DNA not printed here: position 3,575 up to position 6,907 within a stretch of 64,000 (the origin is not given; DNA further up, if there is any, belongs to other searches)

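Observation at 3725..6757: PilB/GspE secretion ATPase encoded as a tandem double-module fusion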

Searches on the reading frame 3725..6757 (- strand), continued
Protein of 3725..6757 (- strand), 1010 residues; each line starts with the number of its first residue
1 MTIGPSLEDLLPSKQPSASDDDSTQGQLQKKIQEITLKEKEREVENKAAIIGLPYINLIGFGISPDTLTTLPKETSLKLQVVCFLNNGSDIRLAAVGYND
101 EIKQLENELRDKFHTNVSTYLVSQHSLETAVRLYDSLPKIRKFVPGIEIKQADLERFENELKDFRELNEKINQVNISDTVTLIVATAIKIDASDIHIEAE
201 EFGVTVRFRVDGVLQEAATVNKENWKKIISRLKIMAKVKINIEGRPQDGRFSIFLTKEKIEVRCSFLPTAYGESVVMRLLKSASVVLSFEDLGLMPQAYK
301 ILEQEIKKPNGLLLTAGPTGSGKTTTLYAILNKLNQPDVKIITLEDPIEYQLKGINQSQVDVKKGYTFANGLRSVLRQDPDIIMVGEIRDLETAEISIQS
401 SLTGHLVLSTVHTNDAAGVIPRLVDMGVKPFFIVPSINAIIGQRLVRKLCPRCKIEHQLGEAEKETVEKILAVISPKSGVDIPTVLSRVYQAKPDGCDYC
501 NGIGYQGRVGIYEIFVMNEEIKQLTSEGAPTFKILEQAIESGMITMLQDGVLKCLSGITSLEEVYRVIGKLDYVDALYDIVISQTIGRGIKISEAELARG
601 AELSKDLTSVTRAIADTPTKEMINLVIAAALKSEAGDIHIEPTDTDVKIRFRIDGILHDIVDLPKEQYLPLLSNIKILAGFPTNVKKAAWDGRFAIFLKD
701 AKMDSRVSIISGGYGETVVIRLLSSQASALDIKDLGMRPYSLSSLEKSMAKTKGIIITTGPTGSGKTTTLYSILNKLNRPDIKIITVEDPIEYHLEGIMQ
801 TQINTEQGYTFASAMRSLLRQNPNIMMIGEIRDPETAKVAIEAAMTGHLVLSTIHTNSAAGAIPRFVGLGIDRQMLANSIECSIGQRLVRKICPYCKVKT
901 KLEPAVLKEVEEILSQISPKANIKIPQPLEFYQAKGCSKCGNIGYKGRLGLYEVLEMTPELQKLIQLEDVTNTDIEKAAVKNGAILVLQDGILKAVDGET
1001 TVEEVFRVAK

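Call 79: find_encoding_contigs(protein=P0437, flank=10000, max_places=1)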
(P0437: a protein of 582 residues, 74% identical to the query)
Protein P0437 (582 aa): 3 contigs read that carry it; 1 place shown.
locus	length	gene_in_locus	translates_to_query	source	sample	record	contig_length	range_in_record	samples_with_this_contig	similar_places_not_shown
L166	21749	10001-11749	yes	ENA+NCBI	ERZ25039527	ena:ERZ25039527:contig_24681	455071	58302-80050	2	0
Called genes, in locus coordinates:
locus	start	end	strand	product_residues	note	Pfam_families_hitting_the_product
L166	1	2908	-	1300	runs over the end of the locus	PF18076:FGAR-AT_N, PF18072:FGAR-AT_linker, PF02769:AIRS_C, PF22689:FGAR-AT_PurM_N-like, PF02769:AIRS_C, PF13507:GATase_5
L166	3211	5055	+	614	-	PF13385:Laminin_G_3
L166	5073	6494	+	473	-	-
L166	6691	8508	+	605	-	PF06480:FtsH_ext (weak), PF00004:AAA, PF07728:AAA_5 (weak), PF17862:AAA_lid_3, PF01434:Peptidase_M41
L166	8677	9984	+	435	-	-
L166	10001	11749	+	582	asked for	PF05157:MshEN (faint), PF00437:T2SSE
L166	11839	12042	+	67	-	-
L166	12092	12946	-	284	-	-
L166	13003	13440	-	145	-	PF02367:TsaE, PF13401:AAA_22 (weak)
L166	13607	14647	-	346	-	PF00814:TsaD, PF22521:HypF_C_2 (weak)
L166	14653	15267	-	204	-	PF01797:Y1_Tnp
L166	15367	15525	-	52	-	-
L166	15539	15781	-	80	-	-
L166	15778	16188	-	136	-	-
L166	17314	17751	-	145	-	PF00293:NUDIX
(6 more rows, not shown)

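Call 80: find_encoding_contigs(protein=P0433, flank=10000, max_places=1)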
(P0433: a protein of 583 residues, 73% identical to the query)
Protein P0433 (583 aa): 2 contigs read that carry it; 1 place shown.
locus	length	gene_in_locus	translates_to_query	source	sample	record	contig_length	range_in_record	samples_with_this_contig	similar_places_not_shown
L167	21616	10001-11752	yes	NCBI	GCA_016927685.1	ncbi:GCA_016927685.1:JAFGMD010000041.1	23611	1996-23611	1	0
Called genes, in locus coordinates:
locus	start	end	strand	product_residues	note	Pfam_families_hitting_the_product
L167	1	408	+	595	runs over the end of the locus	PF17297:PEPCK_N, PF00821:PEPCK_GTP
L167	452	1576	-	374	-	PF00586:AIRS, PF02769:AIRS_C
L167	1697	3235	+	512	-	-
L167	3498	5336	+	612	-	PF13385:Laminin_G_3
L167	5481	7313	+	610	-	PF06480:FtsH_ext (weak), PF00004:AAA, PF07728:AAA_5 (faint), PF17862:AAA_lid_3, PF01434:Peptidase_M41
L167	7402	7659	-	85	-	-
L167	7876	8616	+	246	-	PF01978:TrmB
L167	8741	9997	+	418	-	-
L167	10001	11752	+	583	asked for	PF05157:MshEN (weak), PF00437:T2SSE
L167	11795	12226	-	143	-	PF02367:TsaE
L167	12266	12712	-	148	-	PF13366:PDDEXK_3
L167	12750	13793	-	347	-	PF00814:TsaD, PF22521:HypF_C_2 (faint)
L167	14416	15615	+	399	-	-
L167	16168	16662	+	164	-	-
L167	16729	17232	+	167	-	-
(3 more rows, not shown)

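Call 82: find_encoding_contigs(protein=P0418, flank=6000, max_places=1)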
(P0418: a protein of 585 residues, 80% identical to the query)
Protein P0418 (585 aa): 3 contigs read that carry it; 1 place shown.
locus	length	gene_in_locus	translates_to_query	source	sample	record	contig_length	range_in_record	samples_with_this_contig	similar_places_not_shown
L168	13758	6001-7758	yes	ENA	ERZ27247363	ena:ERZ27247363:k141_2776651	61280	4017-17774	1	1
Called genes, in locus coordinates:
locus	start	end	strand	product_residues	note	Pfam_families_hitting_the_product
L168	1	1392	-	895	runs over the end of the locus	PF02463:SMC_N, PF13175:AAA_15, PF13476:AAA_23, PF13304:AAA_21 (weak)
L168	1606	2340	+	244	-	-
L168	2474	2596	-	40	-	-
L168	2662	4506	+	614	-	PF06480:FtsH_ext (weak), PF06068:TIP49 (weak), PF00004:AAA, PF07728:AAA_5 (weak), PF20720:nSTAND3 (faint), PF17862:AAA_lid_3, PF01434:Peptidase_M41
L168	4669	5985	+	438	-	PF24400:DUF7544 (weak)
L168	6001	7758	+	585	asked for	PF00437:T2SSE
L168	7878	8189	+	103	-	PF01258:zf-dskA_traR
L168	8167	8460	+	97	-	-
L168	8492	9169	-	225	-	-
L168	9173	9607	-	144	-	PF02367:TsaE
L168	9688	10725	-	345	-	PF00814:TsaD, PF22521:HypF_C_2 (faint)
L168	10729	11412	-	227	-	-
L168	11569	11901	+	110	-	PF00583:Acetyltransf_1, PF13508:Acetyltransf_7, PF08445:FR47 (weak), PF13673:Acetyltransf_10 (weak)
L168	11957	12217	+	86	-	-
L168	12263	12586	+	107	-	-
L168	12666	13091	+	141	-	PF08332:CaMKII_AD, PF13474:SnoaL_3 (weak), PF14534:DUF4440, PF27546:MICAH (faint)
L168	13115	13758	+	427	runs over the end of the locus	PF00270:DEAD, PF04851:ResIII, PF00271:Helicase_C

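Call 83: find_encoding_contigs(protein=P0469, flank=6000, max_places=1)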
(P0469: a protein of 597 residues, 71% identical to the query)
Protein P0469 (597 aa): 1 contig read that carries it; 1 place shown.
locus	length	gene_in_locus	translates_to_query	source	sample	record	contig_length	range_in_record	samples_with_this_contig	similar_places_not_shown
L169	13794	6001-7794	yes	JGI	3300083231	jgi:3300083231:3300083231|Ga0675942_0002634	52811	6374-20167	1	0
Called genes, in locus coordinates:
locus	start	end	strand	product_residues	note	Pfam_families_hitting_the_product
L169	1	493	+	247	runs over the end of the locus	PF01978:TrmB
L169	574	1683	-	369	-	PF13433:Peripla_BP_5 (faint), PF13458:Peripla_BP_6, PF01094:ANF_receptor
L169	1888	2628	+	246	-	PF01978:TrmB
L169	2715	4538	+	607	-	PF06480:FtsH_ext, PF00004:AAA, PF07728:AAA_5 (weak), PF17862:AAA_lid_3, PF01434:Peptidase_M41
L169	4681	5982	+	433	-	-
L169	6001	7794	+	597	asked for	PF00437:T2SSE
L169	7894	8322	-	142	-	PF02367:TsaE, PF13401:AAA_22 (weak)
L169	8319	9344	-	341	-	PF00814:TsaD, PF22521:HypF_C_2 (weak)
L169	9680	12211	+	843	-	PF00270:DEAD, PF13401:AAA_22 (weak), PF00271:Helicase_C, PF04408:WHD_HA2 (weak), PF21010:HA2_C (weak)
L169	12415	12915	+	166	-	PF01464:SLT, PF18896:SLT_3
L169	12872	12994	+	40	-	-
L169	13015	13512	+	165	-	-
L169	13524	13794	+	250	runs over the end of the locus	-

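Call 90: search_protein_families(library=padloc, proteins=[window:3725-6757:-], max_evalue=0.001)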
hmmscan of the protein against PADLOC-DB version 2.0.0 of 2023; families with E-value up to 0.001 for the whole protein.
window:3725-6757:- (1010 aa): 11 families
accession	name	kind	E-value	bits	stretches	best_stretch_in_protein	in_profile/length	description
PDLC04140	mad8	-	1.2e-08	32.9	0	309-342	26-61/314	mads_8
PDLC02372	Nhi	-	7.8e-06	22.8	0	305-397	194-281/470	-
PDLC04135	mad3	-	2.1e-05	22.3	0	312-335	24-47/374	mads_3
PDLC00279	PtuA1|PtuA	-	7.7e-05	20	0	310-357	26-72/416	AAA ATPase domain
PDLC02196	IetA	-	0.00037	18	0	297-337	110-149/374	-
PDLC00135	GajB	-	0.00041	17.4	0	301-337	12-47/603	UrvD helicase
PDLC00111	GajB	-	0.00043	17.1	0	307-337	23-52/625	UrvD helicase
PDLC02496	BrxF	-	0.00054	18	0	744-778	12-46/158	BrxF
PDLC00289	PtuA1|PtuA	-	0.00055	17.1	0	745-784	21-59/404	AAA ATPase domain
PDLC00268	PtuA1|PtuA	-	0.00071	17.1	0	753-796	26-69/411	AAA ATPase domain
PDLC02373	dCTPase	-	0.00085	16.3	0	729-809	142-206/630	-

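Call 91: search_protein_families(library=ncbifam, proteins=[L168:4669-5985:+, L001:13020-13595:+, L104:5885-6997:+], max_evalue=0.01)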
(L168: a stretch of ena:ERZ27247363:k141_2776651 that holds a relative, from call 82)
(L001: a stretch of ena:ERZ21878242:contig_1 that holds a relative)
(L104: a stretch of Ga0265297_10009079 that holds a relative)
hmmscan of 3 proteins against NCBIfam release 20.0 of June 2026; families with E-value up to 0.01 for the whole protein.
L168:4669-5985:+ (438 aa): 0 families

L001:13020-13595:+ (191 aa): 6 families
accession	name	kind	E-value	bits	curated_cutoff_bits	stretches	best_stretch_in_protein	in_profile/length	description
NF011157.0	PRK14562.1-2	equivalog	3.6e-22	79.1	238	1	7-183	5-182/191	haloacid dehalogenase superfamily protein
NF011161.0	PRK14562.1-6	equivalog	3.7e-20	72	228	1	5-186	16-201/218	haloacid dehalogenase superfamily protein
NF011160.0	PRK14562.1-5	equivalog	4.6e-16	58.9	291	1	6-177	7-183/213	haloacid dehalogenase superfamily protein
NF011158.0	PRK14562.1-3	equivalog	5e-16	59.1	359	1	7-176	6-184/210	haloacid dehalogenase superfamily protein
NF011159.0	PRK14562.1-4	equivalog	4.2e-12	46.1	269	1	12-177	10-175/198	haloacid dehalogenase superfamily protein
NF011156.0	PRK14562.1-1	equivalog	0.00047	20.3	308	1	6-178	12-184/200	haloacid dehalogenase superfamily protein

L104:5885-6997:+ (370 aa): 12 families
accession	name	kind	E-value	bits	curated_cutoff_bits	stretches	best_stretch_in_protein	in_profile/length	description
TIGR02145.1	Fib_succ_major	domain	9.1e-36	124.2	41.65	1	155-370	2-176/176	FISUMP domain-containing protein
TIGR01710.1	typeII_sec_gspG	equivalog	9.3e-12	45.1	88.85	1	7-69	2-64/134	type II secretion system major pseudopilin GspG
NF041775.1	typeIV_PilA_Myxo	equivalog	6.1e-11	42.7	400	1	6-67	11-72/214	type IV pilin protein PilA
NF040999.1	pilin_ComGC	equivalog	4.9e-08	33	75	1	5-75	1-71/84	competence type IV pilus major pilin ComGC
TIGR02532.1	IV_pilin_GFxxxE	domain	1.3e-07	31.2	16.3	1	6-26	2-22/24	prepilin-type N-terminal cleavage/methylation domain-containing protein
TIGR01708.2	typeII_sec_gspH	equivalog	9e-07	29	80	1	7-46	3-42/169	type II secretion system minor pseudopilin GspH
NF007862.0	PRK10574.1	equivalog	3e-05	24.2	138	1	5-37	4-36/145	prepilin peptidase-dependent pilin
NF041013.1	T4P_ComGE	equivalog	3.9e-05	23.7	49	1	5-50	3-48/83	competence type IV pilus minor pilin ComGE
TIGR02596.1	TIGR02596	subfamily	8.6e-05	22.7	70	1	8-44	1-37/196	Verru_Chthon cassette protein D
TIGR02599.1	TIGR02599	subfamily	0.0021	17.4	256.5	1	7-55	1-50/361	Verru_Chthon cassette protein C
NF007800.0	PRK10506.1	equivalog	0.0028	17.5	158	1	3-68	6-71/163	prepilin peptidase-dependent protein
NF040982.1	ComGD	equivalog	0.0079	16.6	70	0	5-33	1-29/139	competence type IV pilus minor pilin ComGD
